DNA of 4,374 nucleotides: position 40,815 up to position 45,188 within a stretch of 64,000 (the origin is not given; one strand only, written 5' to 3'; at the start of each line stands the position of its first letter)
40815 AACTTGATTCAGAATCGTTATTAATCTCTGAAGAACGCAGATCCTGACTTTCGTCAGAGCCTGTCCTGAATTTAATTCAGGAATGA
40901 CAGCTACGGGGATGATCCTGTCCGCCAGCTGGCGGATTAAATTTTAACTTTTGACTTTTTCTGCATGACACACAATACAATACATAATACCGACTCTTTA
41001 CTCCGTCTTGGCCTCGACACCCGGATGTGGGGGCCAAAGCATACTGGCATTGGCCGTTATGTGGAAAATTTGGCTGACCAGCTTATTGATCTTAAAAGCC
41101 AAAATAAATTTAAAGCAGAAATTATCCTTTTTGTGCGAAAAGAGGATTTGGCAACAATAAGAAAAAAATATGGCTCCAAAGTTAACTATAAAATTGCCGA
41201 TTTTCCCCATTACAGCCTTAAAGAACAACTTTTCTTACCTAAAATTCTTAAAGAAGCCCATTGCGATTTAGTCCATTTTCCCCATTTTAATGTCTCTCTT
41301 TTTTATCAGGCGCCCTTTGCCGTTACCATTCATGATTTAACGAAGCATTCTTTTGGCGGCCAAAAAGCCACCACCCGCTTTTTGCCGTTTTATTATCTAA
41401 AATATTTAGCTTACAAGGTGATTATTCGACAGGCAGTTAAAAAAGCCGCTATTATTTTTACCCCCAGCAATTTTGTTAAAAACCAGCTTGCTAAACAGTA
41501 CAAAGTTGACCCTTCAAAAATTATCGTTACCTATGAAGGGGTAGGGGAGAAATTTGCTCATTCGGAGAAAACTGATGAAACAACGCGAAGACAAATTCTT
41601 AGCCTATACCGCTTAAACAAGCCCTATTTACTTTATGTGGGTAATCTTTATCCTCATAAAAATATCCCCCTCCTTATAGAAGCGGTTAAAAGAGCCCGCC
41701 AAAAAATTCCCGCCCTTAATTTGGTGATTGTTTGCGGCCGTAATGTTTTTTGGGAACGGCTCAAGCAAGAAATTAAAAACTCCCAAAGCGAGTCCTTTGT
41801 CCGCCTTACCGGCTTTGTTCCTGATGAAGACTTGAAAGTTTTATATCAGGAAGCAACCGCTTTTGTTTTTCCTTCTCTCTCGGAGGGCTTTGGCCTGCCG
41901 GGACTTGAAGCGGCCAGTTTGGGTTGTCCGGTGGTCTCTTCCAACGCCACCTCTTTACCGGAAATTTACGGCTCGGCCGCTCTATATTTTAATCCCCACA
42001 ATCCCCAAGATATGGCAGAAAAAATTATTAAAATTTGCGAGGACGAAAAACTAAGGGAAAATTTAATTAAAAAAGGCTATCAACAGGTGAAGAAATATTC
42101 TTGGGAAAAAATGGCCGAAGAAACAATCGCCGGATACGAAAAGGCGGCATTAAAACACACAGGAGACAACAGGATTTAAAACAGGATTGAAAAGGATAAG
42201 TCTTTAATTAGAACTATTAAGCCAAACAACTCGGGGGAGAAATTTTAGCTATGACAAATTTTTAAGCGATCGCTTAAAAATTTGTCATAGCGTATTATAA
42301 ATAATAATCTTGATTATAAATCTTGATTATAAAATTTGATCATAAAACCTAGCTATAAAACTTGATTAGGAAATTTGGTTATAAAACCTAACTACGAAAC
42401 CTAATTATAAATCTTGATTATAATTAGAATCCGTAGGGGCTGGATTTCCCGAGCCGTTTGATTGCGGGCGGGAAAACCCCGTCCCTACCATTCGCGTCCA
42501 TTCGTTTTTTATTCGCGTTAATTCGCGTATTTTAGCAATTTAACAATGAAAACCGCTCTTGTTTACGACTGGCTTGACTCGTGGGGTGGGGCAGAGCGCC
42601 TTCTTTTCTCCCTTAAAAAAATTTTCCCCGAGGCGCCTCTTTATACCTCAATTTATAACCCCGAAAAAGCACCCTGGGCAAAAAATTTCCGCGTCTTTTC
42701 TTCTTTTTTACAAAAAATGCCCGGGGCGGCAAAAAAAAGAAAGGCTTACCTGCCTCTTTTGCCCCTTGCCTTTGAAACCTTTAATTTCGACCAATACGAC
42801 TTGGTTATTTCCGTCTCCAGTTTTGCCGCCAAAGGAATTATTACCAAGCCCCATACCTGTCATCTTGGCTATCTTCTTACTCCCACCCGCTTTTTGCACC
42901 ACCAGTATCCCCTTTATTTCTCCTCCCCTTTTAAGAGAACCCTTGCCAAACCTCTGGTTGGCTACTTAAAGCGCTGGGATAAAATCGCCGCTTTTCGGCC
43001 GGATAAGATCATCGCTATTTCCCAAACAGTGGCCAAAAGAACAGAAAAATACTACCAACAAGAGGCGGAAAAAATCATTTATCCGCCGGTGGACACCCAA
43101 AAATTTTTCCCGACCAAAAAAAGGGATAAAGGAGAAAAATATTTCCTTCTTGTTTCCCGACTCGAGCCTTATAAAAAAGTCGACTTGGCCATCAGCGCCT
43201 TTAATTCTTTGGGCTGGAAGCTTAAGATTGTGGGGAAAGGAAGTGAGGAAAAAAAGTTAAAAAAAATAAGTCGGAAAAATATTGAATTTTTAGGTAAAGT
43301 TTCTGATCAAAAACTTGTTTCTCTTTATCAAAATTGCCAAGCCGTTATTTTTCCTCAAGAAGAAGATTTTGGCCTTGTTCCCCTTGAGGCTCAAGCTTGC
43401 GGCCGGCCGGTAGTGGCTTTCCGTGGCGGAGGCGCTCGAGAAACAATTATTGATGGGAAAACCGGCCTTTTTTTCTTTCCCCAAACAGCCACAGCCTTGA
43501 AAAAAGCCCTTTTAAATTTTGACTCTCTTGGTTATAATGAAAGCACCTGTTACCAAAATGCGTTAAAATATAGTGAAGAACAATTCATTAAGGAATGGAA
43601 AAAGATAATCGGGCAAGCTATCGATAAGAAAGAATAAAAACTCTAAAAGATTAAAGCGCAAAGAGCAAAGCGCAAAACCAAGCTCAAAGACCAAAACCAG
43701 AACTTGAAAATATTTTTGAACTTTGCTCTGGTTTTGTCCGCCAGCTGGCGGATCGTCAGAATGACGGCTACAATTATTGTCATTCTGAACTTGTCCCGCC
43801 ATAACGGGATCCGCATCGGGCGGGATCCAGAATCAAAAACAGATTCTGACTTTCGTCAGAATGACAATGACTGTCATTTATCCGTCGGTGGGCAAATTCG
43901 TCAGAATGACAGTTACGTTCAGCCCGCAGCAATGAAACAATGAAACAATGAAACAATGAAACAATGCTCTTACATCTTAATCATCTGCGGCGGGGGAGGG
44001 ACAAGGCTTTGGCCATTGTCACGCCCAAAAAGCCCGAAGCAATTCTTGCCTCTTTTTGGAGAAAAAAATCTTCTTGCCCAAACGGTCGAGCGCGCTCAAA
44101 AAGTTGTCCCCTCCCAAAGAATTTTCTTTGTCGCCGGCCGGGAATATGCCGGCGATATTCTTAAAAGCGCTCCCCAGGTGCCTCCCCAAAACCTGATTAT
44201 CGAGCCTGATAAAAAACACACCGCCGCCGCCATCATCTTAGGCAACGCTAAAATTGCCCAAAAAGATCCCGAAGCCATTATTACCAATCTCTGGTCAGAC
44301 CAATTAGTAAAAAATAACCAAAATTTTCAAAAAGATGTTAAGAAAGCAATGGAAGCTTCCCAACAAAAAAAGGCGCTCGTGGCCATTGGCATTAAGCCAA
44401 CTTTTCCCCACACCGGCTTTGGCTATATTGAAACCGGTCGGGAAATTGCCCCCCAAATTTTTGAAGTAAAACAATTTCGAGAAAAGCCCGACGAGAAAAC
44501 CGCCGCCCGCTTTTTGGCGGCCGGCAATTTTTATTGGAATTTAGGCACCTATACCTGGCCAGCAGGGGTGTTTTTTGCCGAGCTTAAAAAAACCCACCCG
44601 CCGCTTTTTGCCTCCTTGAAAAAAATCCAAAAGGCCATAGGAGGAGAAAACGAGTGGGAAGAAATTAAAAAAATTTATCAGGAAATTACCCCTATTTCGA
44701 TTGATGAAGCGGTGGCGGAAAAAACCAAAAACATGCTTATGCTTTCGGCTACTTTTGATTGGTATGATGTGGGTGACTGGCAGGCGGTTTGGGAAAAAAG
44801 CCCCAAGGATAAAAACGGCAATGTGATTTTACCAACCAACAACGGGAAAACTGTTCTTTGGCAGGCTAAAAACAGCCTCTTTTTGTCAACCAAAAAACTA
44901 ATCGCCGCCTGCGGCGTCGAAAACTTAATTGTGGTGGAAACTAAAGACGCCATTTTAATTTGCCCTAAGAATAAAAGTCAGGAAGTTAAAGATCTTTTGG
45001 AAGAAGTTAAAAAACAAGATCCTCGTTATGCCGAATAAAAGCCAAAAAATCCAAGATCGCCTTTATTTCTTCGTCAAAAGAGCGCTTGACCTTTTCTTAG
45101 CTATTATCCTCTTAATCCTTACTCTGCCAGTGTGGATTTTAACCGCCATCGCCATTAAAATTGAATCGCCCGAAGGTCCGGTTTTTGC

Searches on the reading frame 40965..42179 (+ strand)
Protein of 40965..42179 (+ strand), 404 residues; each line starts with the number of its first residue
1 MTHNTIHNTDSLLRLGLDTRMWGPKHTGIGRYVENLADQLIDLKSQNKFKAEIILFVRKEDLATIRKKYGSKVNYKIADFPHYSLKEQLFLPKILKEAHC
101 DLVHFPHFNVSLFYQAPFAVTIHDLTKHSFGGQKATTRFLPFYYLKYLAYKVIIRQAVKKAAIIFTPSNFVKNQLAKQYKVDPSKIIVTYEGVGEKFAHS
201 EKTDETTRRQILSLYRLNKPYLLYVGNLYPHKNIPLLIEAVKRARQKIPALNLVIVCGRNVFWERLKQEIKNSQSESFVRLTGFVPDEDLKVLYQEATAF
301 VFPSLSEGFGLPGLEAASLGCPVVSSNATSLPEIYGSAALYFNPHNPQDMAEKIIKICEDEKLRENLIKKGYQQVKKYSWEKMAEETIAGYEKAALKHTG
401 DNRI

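Call 64: search_protein_families(library=pfam, proteins=[window:40965-42179:+], max_evalue=0.001)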
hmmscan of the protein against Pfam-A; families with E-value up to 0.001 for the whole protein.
window:40965-42179:+ (404 aa): 5 families
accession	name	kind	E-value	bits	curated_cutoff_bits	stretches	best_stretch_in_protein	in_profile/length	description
PF00534.26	Glycos_transf_1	-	2.8e-37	128.3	26.4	1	217-373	13-171/172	Glycosyl transferases group 1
PF13692.12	Glyco_trans_1_4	-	4.3e-30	105.3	27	1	220-360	2-142/142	Glycosyl transferases group 1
PF13439.12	Glyco_transf_4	-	2.1e-13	51.1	28.5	1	28-193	3-166/170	Glycosyltransferase Family 4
PF20706.3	GT4-conflict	-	1.4e-11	44.4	26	1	216-331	194-316/385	Family 4 Glycosyltransferase in conflict systems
PF13524.12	Glyco_trans_1_2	-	1.2e-08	35.5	25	1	239-387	7-142/144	Glycosyl transferase-like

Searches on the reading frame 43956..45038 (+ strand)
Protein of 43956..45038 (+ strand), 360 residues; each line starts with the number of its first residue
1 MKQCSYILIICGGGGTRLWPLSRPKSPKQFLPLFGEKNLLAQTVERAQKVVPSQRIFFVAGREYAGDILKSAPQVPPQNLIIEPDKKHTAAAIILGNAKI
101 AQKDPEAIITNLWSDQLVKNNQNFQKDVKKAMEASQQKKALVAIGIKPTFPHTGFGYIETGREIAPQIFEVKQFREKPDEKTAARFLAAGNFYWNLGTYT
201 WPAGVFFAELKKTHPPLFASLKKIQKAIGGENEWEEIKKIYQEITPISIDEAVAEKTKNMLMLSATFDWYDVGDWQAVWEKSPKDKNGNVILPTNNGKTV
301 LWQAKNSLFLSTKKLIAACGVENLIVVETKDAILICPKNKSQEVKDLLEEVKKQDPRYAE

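Call 64: search_protein_families(library=pfam, proteins=[window:43956-45038:+], max_evalue=0.001)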
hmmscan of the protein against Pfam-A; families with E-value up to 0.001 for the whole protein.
window:43956-45038:+ (360 aa): 3 families
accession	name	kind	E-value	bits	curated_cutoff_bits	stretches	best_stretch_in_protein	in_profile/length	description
PF00483.29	NTP_transferase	-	3.5e-36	125.5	21.2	1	8-286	3-243/245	Nucleotidyl transferase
PF22640.1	ManC_GMP_beta-helix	-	2e-14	53.7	27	1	298-350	2-54/55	MannoseP isomerase/GMP-like beta-helix domain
PF12804.13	NTP_transf_3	-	0.00016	22.4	27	1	8-72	2-58/160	MobA-like NTP transferase domain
